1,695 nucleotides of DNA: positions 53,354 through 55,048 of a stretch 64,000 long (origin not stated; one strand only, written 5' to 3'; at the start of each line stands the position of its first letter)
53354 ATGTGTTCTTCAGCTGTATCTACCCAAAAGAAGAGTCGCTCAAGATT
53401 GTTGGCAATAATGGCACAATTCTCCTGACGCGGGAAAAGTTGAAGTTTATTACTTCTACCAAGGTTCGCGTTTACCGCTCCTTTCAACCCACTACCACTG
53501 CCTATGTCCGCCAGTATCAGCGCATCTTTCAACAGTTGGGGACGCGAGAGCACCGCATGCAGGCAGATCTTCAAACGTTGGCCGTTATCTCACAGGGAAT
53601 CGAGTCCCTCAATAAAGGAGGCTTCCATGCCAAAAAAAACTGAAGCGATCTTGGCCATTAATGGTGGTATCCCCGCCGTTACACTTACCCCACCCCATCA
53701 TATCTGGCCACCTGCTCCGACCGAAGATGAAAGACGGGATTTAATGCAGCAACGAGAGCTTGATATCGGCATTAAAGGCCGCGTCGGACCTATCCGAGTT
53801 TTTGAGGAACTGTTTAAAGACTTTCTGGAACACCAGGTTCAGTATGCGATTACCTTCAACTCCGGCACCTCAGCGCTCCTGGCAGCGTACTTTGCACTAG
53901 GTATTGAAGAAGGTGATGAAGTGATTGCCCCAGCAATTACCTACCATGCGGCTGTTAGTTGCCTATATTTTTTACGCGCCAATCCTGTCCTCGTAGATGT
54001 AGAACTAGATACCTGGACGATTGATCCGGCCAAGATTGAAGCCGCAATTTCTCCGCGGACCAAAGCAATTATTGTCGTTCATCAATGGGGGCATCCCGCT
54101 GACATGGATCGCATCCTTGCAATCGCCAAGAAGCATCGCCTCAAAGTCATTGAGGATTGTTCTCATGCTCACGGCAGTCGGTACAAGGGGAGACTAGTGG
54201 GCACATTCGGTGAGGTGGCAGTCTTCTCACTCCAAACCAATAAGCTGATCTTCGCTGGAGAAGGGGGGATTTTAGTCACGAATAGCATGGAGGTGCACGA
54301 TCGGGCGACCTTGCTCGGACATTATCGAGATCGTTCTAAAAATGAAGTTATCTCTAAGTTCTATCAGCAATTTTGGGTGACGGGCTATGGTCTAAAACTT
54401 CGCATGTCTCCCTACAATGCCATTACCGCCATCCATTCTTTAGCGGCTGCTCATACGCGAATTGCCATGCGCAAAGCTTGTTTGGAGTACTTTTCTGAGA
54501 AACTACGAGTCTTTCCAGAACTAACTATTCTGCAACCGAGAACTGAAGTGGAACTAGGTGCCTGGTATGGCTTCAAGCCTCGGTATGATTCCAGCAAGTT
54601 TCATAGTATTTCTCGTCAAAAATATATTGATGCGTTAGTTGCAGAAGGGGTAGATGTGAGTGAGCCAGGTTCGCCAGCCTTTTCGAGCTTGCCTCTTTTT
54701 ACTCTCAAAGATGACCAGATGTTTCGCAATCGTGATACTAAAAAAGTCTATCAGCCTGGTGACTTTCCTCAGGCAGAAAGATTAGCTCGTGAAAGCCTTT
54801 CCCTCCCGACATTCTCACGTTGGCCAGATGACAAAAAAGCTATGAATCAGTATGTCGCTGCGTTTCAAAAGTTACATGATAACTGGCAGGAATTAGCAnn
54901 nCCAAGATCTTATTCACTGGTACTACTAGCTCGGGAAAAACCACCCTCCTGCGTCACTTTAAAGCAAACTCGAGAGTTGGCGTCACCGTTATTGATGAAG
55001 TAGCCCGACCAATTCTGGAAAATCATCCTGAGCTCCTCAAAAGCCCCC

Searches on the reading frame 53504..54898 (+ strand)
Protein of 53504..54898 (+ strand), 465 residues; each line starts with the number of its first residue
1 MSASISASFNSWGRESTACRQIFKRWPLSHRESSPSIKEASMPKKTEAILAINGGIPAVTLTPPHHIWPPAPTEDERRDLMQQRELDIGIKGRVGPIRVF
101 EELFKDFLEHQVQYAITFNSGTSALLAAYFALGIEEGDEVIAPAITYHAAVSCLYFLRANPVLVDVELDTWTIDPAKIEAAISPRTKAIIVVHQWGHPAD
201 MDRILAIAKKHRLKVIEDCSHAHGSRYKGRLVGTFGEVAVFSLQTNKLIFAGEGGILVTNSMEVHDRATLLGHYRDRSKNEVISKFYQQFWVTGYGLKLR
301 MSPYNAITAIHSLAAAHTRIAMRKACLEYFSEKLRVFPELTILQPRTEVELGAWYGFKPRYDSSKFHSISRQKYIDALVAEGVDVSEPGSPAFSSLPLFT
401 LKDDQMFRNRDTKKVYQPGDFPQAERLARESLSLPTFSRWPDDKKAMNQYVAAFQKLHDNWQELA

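Call 34: search_protein_families(library=pfam, proteins=[window:53504-54898:+], max_evalue=0.001)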
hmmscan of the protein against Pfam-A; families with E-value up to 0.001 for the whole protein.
window:53504-54898:+ (465 aa): 4 families
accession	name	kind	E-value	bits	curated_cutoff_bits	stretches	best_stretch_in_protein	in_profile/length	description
PF01041.23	DegT_DnrJ_EryC1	-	6e-78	263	19.8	1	97-442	26-349/360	DegT/DnrJ/EryC1/StrS aminotransferase family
PF00155.27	Aminotran_1_2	-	3.3e-07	30.3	19.7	1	101-225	48-192/361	Aminotransferase class I and II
PF00266.25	Aminotran_5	-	3.5e-06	26.7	21.5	1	101-224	49-181/371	Aminotransferase class-V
PF01053.26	Cys_Met_Meta_PP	-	6.3e-06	25.4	27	1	111-221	66-176/381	Cys/Met metabolism PLP-dependent enzyme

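Call 74: search_protein_families(library=ncbifam, proteins=[window:53504-54898:+], max_evalue=1e-10)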
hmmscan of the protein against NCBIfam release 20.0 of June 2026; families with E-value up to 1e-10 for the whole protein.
window:53504-54898:+ (465 aa): 7 families
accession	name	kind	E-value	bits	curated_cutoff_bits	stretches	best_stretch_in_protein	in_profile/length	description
TIGR03588.1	PseC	equivalog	5.1e-52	177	423.5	1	97-442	32-366/380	UDP-4-amino-4,6-dideoxy-N-acetyl-beta-L-altrosamine transaminase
TIGR04181.1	NHT_00031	hypoth_equivalog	9e-49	166.2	420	1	98-356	33-298/359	LegC family aminotransferase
NF008658.2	PRK11658.1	equivalog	3.3e-47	161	631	1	103-383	38-318/379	UDP-4-amino-4-deoxy-L-arabinose aminotransferase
NF008687.0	PRK11706.1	equivalog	2.4e-42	145.1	375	1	103-335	35-268/375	dTDP-4-amino-4,6-dideoxygalactose transaminase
NF011936.0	PRK15407.1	equivalog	2e-41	142.1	423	1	99-266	69-242/440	lipopolysaccharide biosynthesis protein RfbH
TIGR02379.1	ECA_wecE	subfamily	8.8e-39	133.3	434.85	1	108-273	40-208/376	dTDP-4-amino-4,6-dideoxy-D-glucose transaminase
TIGR04427.1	PLP_DesI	equivalog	7.5e-37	127.4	650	1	50-437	8-364/390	dTDP-4-dehydro-6-deoxyglucose aminotransferase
